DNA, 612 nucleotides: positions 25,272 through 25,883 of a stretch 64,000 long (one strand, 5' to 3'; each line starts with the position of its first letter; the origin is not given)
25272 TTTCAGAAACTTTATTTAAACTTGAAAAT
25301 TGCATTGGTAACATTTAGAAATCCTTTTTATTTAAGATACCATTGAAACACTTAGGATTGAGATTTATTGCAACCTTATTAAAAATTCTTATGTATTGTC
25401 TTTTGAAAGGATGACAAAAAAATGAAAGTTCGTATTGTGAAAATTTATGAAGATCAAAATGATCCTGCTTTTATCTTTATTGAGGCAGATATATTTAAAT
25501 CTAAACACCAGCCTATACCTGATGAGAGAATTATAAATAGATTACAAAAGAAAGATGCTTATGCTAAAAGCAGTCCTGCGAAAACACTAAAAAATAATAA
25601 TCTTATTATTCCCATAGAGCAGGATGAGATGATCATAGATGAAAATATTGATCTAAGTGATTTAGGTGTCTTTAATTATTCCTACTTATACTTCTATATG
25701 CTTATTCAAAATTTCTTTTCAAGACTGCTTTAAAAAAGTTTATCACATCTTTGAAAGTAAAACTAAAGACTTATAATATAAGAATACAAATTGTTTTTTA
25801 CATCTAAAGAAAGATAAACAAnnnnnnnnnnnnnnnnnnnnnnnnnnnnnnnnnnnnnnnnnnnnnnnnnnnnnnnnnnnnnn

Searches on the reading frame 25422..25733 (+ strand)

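Call 104: search_protein_families(library=pfam, proteins=[window:25422-25733:+], max_evalue=0.01)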
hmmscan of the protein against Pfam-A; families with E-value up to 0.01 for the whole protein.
window:25422-25733:+ (103 aa): 1 family
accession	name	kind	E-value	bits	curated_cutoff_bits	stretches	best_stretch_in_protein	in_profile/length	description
PF10209.14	DUF2340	-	0.0029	18.4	25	1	52-92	62-104/120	Uncharacterized conserved protein (DUF2340)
